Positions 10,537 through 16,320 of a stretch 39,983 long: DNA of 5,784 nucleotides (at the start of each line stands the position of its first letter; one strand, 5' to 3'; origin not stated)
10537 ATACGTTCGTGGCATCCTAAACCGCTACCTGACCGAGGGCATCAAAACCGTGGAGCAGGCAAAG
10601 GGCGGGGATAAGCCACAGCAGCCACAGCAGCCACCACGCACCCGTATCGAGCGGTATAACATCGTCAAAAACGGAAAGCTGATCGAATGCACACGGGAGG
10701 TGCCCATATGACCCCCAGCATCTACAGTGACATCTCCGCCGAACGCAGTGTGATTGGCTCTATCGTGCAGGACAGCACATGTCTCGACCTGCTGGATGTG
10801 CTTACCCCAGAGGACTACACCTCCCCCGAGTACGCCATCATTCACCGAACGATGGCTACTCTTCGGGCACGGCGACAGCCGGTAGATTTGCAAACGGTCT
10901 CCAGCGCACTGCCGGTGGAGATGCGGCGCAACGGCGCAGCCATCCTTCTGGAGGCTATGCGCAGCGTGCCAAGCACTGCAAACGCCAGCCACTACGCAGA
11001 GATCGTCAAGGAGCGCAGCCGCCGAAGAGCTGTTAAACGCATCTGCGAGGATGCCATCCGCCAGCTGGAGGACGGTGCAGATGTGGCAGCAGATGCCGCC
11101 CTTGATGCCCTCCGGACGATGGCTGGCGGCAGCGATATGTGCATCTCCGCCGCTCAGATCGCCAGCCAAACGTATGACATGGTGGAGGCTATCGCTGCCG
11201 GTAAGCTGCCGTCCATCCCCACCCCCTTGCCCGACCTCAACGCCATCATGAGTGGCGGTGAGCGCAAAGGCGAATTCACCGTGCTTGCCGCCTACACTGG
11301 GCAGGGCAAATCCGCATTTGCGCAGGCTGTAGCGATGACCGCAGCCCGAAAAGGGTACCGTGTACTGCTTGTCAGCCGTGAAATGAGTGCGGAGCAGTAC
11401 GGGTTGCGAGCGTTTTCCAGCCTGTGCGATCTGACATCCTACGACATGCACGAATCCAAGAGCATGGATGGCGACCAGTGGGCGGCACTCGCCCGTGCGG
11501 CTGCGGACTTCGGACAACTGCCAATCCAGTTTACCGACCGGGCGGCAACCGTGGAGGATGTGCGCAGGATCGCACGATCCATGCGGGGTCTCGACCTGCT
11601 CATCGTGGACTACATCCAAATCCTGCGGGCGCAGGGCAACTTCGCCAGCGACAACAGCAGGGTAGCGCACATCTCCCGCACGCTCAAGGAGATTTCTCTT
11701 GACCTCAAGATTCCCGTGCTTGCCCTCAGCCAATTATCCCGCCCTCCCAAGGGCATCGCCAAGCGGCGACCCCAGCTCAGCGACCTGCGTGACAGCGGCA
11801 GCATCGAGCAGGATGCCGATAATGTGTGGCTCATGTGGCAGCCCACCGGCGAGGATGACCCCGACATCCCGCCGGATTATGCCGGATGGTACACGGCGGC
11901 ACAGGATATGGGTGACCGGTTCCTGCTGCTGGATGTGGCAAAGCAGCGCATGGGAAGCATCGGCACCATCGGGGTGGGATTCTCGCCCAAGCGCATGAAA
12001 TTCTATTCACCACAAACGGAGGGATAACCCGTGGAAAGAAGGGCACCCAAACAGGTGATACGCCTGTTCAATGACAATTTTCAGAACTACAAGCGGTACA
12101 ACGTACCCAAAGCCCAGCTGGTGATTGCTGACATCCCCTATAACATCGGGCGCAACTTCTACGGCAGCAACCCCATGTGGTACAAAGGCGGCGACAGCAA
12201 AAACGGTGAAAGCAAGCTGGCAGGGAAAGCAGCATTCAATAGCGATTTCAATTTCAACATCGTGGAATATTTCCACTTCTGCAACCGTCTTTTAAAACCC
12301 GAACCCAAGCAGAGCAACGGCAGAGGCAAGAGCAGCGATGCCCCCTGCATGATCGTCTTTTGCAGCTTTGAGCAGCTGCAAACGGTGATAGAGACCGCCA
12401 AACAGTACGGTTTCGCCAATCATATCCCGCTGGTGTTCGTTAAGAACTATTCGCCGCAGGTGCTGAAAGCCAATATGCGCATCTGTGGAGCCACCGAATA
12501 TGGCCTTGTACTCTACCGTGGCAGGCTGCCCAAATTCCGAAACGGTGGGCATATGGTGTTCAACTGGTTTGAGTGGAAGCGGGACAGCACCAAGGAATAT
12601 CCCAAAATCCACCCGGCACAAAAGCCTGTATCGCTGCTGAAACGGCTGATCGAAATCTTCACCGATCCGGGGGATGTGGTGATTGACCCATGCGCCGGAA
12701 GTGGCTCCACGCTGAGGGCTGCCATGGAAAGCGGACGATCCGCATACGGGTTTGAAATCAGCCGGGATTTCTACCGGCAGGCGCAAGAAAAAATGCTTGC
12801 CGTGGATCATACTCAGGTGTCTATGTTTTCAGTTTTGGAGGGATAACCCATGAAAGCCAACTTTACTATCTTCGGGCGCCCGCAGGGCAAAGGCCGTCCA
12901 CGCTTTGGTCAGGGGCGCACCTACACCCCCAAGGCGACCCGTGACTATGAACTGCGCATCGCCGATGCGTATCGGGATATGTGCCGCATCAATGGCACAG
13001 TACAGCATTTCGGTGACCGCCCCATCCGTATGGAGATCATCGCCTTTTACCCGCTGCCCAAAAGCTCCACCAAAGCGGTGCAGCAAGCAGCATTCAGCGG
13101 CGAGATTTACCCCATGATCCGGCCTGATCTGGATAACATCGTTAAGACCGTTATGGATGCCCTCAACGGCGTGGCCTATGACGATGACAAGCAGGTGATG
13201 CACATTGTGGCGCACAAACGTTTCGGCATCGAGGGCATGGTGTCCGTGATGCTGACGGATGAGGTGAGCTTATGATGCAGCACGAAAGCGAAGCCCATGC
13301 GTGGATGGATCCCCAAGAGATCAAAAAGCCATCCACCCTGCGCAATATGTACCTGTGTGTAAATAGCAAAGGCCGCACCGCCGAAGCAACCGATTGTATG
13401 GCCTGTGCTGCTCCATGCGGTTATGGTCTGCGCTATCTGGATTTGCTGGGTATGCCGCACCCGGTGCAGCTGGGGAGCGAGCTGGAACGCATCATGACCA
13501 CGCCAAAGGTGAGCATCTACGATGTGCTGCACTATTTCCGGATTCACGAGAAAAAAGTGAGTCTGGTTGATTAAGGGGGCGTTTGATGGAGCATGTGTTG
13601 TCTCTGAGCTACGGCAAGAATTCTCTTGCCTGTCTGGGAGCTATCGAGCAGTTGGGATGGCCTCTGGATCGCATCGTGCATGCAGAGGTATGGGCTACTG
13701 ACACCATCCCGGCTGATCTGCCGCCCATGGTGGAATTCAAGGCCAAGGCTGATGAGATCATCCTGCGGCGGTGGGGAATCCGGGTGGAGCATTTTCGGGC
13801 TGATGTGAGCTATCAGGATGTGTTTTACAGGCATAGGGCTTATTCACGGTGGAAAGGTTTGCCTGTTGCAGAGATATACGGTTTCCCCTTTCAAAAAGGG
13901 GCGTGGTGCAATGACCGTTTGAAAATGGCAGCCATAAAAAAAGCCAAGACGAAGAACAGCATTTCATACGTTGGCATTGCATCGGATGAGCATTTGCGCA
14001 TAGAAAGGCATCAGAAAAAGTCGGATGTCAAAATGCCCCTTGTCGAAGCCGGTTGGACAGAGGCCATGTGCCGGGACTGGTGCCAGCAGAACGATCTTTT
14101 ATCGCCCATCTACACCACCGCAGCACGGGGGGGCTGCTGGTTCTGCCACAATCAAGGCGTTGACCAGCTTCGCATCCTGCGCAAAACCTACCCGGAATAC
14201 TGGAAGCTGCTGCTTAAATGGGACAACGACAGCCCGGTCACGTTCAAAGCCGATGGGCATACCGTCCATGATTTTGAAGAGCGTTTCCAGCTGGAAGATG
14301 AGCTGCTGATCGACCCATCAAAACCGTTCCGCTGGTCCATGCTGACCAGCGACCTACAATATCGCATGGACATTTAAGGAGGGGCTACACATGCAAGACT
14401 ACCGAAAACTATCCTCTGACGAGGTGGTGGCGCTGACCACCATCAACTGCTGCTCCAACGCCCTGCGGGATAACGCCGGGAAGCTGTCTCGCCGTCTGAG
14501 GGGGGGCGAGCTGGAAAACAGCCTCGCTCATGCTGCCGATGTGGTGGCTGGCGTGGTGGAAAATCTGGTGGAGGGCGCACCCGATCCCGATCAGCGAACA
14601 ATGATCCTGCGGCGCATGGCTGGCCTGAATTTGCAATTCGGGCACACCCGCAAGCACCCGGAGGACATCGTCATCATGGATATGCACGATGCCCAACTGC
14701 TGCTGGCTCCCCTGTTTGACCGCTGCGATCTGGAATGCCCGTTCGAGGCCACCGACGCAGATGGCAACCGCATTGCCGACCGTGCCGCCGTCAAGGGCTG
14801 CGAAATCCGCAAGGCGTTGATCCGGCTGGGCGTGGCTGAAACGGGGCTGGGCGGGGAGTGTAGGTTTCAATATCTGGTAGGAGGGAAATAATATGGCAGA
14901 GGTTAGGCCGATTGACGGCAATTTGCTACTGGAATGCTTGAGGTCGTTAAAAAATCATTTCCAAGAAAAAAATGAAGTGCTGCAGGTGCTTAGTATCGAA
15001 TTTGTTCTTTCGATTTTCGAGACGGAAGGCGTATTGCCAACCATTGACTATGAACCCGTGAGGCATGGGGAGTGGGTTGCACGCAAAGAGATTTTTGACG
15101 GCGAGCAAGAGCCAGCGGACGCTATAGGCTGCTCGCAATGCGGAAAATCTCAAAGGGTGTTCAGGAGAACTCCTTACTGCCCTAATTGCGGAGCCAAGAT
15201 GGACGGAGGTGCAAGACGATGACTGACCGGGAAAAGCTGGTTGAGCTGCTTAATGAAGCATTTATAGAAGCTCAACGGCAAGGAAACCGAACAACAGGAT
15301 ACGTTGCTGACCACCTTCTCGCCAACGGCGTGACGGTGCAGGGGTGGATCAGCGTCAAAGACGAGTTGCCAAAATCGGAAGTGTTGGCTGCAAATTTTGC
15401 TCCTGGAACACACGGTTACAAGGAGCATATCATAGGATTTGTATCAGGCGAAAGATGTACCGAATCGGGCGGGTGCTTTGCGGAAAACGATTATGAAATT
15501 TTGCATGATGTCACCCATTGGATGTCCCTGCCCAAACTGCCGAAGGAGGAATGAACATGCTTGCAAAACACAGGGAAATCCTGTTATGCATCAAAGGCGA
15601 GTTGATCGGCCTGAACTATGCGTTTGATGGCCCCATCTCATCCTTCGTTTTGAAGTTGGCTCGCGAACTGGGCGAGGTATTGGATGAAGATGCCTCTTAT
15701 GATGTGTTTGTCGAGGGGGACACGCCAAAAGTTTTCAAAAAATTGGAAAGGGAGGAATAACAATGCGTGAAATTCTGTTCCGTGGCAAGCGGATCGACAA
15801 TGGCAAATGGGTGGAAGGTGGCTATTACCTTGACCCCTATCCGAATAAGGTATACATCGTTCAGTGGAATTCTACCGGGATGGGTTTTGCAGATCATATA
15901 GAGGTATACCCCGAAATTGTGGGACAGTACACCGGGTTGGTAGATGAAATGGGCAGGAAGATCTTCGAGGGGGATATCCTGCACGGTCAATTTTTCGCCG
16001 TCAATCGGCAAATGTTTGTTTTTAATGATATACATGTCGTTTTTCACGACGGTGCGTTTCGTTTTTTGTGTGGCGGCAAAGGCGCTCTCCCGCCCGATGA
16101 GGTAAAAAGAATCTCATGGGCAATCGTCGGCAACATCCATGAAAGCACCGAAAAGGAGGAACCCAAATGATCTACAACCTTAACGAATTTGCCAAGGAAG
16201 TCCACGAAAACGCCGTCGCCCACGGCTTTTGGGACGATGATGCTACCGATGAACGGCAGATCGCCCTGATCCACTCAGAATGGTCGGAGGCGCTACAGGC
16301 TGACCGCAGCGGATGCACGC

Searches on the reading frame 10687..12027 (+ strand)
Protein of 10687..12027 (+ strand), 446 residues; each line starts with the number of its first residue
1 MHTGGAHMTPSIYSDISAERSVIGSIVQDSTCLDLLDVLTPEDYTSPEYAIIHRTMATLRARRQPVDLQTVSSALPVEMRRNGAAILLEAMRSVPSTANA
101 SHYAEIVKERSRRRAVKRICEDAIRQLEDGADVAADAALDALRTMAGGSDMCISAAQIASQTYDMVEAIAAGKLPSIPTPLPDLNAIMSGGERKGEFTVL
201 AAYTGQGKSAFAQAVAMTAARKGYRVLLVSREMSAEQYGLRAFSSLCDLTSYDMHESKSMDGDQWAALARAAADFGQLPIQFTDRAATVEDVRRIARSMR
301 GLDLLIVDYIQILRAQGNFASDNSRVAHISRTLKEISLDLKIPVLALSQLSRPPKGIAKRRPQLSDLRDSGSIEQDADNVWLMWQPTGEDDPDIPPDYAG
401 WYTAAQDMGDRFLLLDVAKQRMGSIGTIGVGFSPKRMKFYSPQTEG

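Call 19: search_protein_families(library=phrogs, proteins=[window:10687-12027:+], max_evalue=0.001)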
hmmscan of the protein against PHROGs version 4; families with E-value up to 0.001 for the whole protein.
window:10687-12027:+ (446 aa): 7 families
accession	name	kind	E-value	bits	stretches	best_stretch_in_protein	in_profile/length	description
phrog_19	-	DNA, RNA and nucleotide metabolism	2.5e-83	282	1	9-442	154-581/621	DnaB-like replicative helicase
phrog_239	-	DNA, RNA and nucleotide metabolism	1.9e-28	100.9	1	164-407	325-563/801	DNA primase/helicase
phrog_243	-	DNA, RNA and nucleotide metabolism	5.2e-25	88.9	1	178-443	19-269/273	DnaB-like replicative helicase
phrog_11530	-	unknown function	5.7e-21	76.2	1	291-428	22-144/184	-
phrog_5482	-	unknown function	1.9e-08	34.4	1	159-390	11-253/341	-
phrog_23150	-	unknown function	1.7e-07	32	1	11-210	4-209/217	-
phrog_8337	-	DNA, RNA and nucleotide metabolism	3.5e-05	24.4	1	159-242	32-117/273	DNA repair protein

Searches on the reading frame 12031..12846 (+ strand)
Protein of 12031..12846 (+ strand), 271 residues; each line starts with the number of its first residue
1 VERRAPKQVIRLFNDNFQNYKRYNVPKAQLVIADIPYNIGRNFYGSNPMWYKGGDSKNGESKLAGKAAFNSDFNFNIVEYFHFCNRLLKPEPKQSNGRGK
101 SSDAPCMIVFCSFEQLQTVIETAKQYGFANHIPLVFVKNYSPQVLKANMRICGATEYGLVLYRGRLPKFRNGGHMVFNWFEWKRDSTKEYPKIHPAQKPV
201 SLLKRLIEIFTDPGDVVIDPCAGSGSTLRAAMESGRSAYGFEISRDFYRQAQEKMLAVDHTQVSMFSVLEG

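Call 20: search_protein_families(library=phrogs, proteins=[window:12031-12846:+], max_evalue=0.001)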
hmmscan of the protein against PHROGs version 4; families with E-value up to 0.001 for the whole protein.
window:12031-12846:+ (271 aa): 10 families
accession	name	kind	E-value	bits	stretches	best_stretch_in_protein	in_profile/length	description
phrog_67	-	other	2.8e-52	179.7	1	27-259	142-347/743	DNA methyltransferase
phrog_3008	-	other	3.8e-29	102.7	1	175-256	128-212/244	DNA methyltransferase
phrog_18293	-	other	4.4e-17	63.1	1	192-255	44-107/119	methyltransferase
phrog_498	-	other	1.1e-16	61.6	1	187-253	352-418/633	DNA methyltransferase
phrog_6952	-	other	3.1e-16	60.8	1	182-254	102-174/181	DNA methyltransferase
phrog_23085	-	unknown function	6e-10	39.9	1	180-256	31-106/138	-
phrog_23148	-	unknown function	1.8e-06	29.1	1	188-253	77-144/165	-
phrog_16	-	DNA, RNA and nucleotide metabolism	1.1e-05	24.9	1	190-254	844-908/986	DNA helicase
phrog_18146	-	other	2.2e-05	24.5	1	197-245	52-101/452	DNA methyltransferase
phrog_8769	-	other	4e-05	24.4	1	206-251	4-49/71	methyltransferase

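Call 103: search_protein_families(library=pfam, proteins=[window:12031-12846:+], max_evalue=0.01)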
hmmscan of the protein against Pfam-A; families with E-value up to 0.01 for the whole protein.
window:12031-12846:+ (271 aa): 1 family
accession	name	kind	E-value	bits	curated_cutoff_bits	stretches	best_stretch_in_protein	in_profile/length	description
PF01555.25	N6_N4_Mtase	-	3.1e-25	89.9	26.7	1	29-253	2-221/221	DNA methylase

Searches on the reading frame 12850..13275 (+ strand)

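Call 20: search_protein_families(library=phrogs, proteins=[window:12850-13275:+], max_evalue=0.001)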
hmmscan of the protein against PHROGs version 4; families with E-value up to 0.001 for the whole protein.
window:12850-13275:+ (141 aa): 3 families
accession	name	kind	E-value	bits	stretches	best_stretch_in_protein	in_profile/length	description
phrog_140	-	DNA, RNA and nucleotide metabolism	4.3e-38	132.2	1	1-134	37-164/219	RusA-like Holliday junction resolvase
phrog_34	-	DNA, RNA and nucleotide metabolism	3.8e-07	31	1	20-120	98-174/259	RusA-like Holliday junction resolvase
phrog_24390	-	unknown function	2.3e-05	25.6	1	91-126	11-46/62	-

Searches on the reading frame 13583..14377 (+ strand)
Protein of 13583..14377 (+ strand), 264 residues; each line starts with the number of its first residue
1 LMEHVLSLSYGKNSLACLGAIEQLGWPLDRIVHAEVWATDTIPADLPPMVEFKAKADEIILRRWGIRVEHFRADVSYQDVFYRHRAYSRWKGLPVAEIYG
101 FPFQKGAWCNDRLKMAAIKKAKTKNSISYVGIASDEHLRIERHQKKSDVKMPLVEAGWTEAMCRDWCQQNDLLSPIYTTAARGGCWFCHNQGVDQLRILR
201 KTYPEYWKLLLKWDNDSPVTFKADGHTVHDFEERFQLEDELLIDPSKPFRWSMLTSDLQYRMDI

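Call 20: search_protein_families(library=phrogs, proteins=[window:13583-14377:+], max_evalue=0.001)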
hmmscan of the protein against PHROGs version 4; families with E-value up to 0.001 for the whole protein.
window:13583-14377:+ (264 aa): 3 families
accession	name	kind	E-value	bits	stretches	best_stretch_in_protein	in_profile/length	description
phrog_424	-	moron, auxiliary metabolic gene and host takeover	1e-34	121.3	1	2-238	161-386/460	phosphoadenosine phosphosulfate reductase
phrog_28782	-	unknown function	4.8e-24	86.3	1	124-240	6-120/154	-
phrog_15238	-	unknown function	0.00022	22.1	1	2-123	12-124/215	-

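Call 103: search_protein_families(library=pfam, proteins=[window:13586-14377:+], max_evalue=0.01)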
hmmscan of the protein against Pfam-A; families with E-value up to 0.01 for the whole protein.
window:13586-14377:+ (263 aa): 0 families

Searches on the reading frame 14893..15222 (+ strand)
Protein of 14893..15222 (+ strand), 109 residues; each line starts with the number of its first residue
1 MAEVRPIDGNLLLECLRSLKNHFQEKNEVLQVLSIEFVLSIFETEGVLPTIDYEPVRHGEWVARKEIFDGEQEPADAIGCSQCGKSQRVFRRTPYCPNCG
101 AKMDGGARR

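Call 20: search_protein_families(library=phrogs, proteins=[window:14893-15222:+], max_evalue=0.001)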
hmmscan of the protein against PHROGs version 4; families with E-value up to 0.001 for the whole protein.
window:14893-15222:+ (109 aa): 2 families
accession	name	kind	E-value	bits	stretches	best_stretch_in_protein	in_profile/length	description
phrog_22543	-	unknown function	1.3e-06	29.8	1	47-106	44-100/105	-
phrog_10714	-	unknown function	5.4e-05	24.4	1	73-106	69-102/109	-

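Call 103: search_protein_families(library=pfam, proteins=[window:14893-15222:+], max_evalue=0.01)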
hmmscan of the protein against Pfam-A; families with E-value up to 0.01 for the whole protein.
window:14893-15222:+ (109 aa): 5 families
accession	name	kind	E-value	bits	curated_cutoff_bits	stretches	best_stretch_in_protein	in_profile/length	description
PF13240.11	Zn_Ribbon_1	-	0.00041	20.5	25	1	95-108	1-14/23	zinc-ribbon domain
PF12773.13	DZR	-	0.0023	18.5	27.3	1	72-104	7-35/45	Double zinc ribbon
PF01155.25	HypA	-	0.0071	16.8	28.9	0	51-102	46-95/112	Hydrogenase/urease nickel incorporation, metallochaperone, hypA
PF07191.17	Zn_ribbon_6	-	0.0082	16.6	25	0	76-103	15-39/67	Double zinc ribbon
PF13248.11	Zn_ribbon_3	-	0.0099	15.8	27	0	80-103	5-26/26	zinc-ribbon domain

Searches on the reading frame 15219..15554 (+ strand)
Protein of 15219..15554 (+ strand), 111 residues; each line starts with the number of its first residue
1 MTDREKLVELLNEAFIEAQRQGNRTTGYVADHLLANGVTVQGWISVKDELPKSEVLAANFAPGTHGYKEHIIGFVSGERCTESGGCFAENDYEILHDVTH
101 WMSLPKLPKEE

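Call 103: search_protein_families(library=pfam, proteins=[window:15219-15554:+], max_evalue=0.01)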
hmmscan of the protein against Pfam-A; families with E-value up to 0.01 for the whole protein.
window:15219-15554:+ (111 aa): 1 family
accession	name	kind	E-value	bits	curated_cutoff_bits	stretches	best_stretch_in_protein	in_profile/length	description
PF04448.17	DUF551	-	1.1e-08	36.2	22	1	42-108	1-67/68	Protein of unknown function (DUF551)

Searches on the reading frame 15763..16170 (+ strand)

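Call 20: search_protein_families(library=phrogs, proteins=[window:15763-16170:+], max_evalue=0.001)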
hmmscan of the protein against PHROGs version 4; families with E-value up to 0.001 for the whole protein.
window:15763-16170:+ (135 aa): 3 families
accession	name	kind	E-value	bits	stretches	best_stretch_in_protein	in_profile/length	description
phrog_8684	-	unknown function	4.1e-22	79.9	1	1-90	2-98/164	-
phrog_98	-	unknown function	2.3e-17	64.2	1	1-131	25-149/208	-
phrog_25196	-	unknown function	0.00032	21.4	1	1-40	1-39/122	-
